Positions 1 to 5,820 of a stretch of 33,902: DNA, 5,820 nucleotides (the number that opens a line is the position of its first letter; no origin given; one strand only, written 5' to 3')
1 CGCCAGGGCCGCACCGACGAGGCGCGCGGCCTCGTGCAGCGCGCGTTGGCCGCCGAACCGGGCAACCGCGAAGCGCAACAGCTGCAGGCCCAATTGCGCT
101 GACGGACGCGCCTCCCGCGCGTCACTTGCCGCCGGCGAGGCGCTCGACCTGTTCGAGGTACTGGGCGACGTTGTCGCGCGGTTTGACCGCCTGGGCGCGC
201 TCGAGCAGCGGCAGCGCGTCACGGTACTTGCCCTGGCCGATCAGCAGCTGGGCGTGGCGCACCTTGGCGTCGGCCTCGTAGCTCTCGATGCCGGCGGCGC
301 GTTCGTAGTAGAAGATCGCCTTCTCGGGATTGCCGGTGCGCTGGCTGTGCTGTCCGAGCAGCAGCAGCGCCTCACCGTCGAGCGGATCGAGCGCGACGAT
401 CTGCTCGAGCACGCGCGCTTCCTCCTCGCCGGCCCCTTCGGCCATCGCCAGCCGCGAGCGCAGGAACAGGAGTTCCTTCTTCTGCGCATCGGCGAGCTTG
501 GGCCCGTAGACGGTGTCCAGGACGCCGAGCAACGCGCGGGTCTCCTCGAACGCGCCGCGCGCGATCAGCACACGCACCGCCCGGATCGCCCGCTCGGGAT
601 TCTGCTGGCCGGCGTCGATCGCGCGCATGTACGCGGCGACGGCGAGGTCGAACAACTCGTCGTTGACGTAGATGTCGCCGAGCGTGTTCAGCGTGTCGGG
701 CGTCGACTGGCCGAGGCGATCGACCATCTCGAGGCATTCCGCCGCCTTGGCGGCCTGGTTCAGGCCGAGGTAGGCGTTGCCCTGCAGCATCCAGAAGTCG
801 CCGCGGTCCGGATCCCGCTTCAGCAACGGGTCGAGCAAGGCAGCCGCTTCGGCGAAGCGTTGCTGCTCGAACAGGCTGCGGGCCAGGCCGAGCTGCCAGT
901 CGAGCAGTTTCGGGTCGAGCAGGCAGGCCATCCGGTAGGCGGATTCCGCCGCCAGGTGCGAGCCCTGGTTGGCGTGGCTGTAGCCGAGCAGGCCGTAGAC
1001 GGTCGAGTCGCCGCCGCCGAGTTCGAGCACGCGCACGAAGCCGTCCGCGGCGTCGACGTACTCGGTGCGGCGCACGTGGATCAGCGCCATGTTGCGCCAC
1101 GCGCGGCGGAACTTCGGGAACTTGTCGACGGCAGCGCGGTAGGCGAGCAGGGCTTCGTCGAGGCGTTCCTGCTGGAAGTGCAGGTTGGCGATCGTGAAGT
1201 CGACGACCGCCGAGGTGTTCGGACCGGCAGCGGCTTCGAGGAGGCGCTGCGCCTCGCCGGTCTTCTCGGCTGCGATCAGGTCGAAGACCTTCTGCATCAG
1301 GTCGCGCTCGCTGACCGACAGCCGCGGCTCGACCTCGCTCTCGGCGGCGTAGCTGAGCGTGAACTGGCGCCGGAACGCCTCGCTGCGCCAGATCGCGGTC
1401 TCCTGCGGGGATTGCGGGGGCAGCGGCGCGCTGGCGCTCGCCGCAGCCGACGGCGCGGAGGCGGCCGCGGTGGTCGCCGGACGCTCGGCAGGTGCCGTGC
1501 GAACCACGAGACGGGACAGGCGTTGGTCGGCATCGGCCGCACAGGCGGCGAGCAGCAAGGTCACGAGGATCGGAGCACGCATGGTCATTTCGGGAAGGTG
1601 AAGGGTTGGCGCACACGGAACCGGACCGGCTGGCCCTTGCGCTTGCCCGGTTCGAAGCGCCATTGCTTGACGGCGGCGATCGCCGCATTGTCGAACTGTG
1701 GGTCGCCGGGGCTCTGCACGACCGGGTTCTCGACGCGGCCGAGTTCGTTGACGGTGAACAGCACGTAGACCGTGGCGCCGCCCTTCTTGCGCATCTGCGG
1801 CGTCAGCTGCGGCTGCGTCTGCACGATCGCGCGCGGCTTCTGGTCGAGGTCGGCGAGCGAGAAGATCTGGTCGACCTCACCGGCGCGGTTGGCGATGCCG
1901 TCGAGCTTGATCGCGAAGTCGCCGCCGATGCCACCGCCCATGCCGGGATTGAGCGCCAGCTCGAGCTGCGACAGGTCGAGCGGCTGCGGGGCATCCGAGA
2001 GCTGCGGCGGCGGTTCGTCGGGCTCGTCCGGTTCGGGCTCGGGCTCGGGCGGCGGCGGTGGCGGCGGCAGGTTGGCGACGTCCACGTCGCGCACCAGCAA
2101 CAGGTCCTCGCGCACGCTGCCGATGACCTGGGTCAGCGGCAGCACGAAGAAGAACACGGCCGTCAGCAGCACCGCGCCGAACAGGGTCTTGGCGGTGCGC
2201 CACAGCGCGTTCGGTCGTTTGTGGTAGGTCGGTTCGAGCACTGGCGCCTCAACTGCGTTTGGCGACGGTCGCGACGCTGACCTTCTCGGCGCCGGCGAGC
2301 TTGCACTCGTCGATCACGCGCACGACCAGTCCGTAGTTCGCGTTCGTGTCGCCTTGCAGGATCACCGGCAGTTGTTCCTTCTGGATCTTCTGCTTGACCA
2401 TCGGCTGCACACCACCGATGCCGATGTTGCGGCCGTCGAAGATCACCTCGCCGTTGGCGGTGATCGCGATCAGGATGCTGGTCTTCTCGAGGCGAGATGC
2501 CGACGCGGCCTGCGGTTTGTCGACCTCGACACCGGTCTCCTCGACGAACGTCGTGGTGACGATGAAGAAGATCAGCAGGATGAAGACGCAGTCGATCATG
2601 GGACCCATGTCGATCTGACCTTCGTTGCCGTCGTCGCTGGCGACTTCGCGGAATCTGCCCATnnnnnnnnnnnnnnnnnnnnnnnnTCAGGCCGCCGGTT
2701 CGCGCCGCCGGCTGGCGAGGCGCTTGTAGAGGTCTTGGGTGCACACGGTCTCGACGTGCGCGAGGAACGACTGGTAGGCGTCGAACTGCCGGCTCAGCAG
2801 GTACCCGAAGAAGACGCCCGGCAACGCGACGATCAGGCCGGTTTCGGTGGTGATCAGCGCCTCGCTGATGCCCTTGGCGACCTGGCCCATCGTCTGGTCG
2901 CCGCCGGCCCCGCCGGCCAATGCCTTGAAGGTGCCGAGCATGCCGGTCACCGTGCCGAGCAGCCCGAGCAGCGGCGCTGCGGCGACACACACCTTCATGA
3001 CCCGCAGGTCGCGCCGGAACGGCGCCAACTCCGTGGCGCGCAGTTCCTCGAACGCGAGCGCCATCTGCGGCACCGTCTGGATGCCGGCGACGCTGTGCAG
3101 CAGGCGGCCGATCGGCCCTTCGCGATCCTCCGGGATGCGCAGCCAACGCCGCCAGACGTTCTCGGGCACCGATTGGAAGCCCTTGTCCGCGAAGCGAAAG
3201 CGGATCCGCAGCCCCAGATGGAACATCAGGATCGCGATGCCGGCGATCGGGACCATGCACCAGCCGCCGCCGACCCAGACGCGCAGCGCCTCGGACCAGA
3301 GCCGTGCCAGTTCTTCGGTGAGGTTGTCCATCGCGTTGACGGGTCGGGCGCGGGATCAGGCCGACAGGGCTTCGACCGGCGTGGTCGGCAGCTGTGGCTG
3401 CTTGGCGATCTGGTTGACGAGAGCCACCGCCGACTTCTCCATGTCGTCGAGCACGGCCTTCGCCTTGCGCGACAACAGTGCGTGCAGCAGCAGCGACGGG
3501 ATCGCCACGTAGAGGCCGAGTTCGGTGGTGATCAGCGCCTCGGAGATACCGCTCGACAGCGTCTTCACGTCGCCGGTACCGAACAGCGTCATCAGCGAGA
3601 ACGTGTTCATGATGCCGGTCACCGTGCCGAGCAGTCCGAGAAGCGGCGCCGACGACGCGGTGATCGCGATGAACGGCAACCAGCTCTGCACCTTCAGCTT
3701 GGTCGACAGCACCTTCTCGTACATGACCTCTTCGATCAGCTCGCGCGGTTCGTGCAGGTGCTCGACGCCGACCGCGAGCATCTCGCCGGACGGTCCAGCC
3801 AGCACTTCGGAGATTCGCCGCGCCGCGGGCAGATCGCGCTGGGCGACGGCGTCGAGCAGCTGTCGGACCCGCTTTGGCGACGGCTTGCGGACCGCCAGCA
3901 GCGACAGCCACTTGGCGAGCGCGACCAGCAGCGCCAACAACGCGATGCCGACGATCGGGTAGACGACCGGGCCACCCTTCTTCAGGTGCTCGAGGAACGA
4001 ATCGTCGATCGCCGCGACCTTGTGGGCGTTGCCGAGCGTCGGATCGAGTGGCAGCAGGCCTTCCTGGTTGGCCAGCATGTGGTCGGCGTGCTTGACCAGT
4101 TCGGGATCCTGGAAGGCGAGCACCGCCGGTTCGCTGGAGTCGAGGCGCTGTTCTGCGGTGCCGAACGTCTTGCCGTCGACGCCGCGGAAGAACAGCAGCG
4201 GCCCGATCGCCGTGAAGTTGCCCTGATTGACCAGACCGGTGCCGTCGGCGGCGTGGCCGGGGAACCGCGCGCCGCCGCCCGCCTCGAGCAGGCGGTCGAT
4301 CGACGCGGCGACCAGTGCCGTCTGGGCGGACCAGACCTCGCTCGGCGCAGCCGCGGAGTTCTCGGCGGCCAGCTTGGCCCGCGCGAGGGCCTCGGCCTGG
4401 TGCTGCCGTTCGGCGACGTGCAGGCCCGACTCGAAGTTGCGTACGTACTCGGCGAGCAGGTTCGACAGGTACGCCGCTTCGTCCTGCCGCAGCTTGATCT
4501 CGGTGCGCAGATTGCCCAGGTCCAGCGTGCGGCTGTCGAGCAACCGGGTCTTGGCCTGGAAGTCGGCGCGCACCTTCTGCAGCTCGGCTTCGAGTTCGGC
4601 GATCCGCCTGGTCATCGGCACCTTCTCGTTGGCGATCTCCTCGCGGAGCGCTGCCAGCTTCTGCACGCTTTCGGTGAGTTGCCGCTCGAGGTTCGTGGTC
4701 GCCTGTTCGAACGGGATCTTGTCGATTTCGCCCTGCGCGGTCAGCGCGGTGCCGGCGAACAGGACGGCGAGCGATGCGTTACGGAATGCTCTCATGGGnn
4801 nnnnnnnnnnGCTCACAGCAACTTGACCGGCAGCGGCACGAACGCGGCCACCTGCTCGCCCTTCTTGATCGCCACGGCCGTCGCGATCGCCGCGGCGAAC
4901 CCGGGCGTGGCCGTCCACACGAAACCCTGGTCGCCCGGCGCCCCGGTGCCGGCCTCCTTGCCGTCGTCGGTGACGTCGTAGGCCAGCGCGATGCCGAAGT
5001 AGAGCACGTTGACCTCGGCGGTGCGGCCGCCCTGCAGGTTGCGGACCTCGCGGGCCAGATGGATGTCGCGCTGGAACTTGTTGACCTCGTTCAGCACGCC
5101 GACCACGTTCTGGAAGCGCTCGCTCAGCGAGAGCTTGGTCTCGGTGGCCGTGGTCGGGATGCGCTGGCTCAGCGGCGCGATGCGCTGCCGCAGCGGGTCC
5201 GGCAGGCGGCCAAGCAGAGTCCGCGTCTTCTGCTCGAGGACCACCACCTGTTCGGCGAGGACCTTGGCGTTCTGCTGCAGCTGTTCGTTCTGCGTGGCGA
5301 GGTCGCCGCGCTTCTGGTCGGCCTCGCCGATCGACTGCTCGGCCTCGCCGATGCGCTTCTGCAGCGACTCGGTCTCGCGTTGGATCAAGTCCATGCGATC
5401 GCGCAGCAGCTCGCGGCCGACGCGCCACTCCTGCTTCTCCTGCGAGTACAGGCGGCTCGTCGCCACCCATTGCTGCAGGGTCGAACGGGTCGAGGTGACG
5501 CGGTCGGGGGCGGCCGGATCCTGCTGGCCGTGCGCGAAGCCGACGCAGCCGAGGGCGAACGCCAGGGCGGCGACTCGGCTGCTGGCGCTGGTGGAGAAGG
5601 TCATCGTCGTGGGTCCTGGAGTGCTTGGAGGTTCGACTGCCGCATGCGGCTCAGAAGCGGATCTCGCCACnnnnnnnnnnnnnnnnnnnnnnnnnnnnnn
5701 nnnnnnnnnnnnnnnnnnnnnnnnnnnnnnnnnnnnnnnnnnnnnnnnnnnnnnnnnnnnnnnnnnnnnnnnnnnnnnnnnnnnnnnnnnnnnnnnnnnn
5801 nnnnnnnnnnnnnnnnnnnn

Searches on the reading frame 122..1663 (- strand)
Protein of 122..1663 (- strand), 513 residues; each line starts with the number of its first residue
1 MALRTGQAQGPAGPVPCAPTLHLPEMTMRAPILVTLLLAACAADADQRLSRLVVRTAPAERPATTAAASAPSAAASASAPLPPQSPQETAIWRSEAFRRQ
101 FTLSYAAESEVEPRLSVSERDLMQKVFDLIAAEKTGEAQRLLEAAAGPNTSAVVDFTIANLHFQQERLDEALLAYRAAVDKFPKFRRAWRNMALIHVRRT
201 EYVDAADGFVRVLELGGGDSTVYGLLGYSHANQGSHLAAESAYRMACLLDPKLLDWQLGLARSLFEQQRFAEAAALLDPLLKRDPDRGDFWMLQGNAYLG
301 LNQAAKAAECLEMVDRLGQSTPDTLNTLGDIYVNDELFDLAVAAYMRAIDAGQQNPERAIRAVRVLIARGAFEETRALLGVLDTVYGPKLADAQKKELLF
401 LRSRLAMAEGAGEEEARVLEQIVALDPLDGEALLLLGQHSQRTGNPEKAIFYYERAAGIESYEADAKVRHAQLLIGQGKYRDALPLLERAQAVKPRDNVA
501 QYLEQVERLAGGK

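Call 9: search_protein_families(library=pfam, proteins=[window:122-1663:-], max_evalue=0.001)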
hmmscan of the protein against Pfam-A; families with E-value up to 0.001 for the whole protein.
window:122-1663:- (513 aa): 18 families
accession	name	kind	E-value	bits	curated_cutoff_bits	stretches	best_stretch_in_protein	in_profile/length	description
PF13432.12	TPR_16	-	3e-26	91.9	32.7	2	258-312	1-55/65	Tetratricopeptide repeat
PF07719.23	TPR_2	-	1.5e-22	78.2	27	0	156-184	5-33/34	Tetratricopeptide repeat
PF14559.12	TPR_19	-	1.6e-21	76.8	25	2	233-295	4-66/68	Tetratricopeptide repeat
PF00515.34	TPR_1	-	3.2e-21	74.6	27.8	0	158-185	7-34/34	Tetratricopeptide repeat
PF13428.12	TPR_14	-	6.4e-20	70.1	23.5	2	158-193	7-42/44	Tetratricopeptide repeat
PF13181.12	TPR_8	-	2.5e-19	68.1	25.7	0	324-350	3-29/34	Tetratricopeptide repeat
PF13424.12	TPR_12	-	2.7e-10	40.7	30.1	0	399-456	13-71/77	Tetratricopeptide repeat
PF23914.1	TPR_CcmH_CycH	-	5.5e-10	39.7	42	1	219-317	49-150/158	Cytochrome c-type biogenesis protein H TPR domain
PF12895.13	ANAPC3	-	1.7e-09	38.2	27.2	1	420-489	13-81/82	Anaphase-promoting complex, cyclosome, subunit 3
PF13371.12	TPR_9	-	6.7e-08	32.9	35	0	263-312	4-53/73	Tetratricopeptide repeat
PF13176.12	TPR_7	-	6.1e-07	29.5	27.9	0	432-457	1-26/36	Tetratricopeptide repeat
PF13431.12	TPR_17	-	7.4e-07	29.4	24.4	0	419-450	2-33/34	Tetratricopeptide repeat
PF13174.12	TPR_6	-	7.9e-07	29.8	26.3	0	258-286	4-32/33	Tetratricopeptide repeat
PF24575.1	TPR_Slam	-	2.4e-06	28.3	35.2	0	231-275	58-102/104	Surface lipoprotein assembly modifier, N-terminal TPR repeats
PF13414.12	TPR_11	-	2.7e-06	27.4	26.8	0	160-197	2-39/42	TPR repeat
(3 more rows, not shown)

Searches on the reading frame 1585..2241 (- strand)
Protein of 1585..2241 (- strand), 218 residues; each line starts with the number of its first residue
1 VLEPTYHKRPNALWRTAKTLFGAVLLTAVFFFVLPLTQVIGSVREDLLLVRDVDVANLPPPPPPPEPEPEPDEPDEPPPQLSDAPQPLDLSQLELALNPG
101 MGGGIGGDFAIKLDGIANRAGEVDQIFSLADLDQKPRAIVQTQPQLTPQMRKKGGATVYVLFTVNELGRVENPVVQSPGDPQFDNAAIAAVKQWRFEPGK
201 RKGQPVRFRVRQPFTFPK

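Call 9: search_protein_families(library=pfam, proteins=[window:1585-2241:-], max_evalue=0.001)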
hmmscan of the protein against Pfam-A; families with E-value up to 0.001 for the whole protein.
window:1585-2241:- (218 aa): 2 families
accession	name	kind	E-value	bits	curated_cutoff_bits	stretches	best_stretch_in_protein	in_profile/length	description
PF03544.19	TonB_C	-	1.5e-14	54.6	24.6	1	153-216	13-77/79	Gram-negative bacterial TonB protein C-terminal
PF13103.11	TonB_2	-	0.00026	21.5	22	1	138-193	10-64/85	TonB C terminal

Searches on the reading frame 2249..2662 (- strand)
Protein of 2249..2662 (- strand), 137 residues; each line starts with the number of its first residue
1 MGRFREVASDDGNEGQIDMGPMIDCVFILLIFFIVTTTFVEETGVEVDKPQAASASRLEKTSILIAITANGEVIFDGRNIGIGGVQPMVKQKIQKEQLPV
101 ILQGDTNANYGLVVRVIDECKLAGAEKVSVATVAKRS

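Call 9: search_protein_families(library=pfam, proteins=[window:2249-2662:-], max_evalue=0.001)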
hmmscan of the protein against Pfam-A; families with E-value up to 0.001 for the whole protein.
window:2249-2662:- (137 aa): 1 family
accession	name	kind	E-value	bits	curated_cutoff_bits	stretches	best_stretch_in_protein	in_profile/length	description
PF02472.21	ExbD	-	2.2e-30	105.8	25.4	1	14-133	5-126/128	Biopolymer transport protein ExbD/TolR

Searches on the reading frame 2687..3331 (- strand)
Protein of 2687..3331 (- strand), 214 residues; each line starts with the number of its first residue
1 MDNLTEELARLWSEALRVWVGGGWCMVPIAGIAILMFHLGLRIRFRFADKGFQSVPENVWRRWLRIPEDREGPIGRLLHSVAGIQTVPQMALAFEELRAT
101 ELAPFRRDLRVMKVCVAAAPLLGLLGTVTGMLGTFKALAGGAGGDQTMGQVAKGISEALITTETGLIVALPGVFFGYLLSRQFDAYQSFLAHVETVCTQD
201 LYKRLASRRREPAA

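Call 9: search_protein_families(library=pfam, proteins=[window:2687-3331:-], max_evalue=0.001)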
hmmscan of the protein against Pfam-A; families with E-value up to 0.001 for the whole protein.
window:2687-3331:- (214 aa): 1 family
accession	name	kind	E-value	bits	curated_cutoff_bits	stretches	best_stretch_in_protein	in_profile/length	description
PF01618.21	MotA_ExbB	-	3.8e-22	78.8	22.9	1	91-185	28-120/127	MotA/TolQ/ExbB proton channel family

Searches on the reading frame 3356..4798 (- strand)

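Call 9: search_protein_families(library=pfam, proteins=[window:3356-4798:-], max_evalue=0.001)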
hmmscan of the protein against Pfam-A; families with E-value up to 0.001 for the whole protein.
window:3356-4798:- (480 aa): 1 family
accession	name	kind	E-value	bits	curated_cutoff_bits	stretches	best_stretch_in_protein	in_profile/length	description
PF01618.21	MotA_ExbB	-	4.2e-27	94.9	22.9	1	337-454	6-126/127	MotA/TolQ/ExbB proton channel family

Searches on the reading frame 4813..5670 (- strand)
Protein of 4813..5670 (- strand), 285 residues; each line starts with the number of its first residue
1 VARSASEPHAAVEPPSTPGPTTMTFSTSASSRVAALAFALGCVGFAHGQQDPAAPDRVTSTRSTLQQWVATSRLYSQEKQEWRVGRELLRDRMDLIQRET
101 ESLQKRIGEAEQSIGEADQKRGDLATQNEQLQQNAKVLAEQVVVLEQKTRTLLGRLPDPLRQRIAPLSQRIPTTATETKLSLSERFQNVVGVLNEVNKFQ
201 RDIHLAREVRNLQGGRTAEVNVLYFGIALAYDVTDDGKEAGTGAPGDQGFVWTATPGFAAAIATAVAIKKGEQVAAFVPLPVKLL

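Call 9: search_protein_families(library=pfam, proteins=[window:4813-5670:-], max_evalue=0.001)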
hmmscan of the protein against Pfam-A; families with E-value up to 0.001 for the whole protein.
window:4813-5670:- (285 aa): 1 family
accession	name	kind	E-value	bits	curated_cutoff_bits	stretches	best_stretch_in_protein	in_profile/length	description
PF11932.13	DUF3450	-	3.7e-28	98.9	32.6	1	46-282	10-240/241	Protein of unknown function (DUF3450)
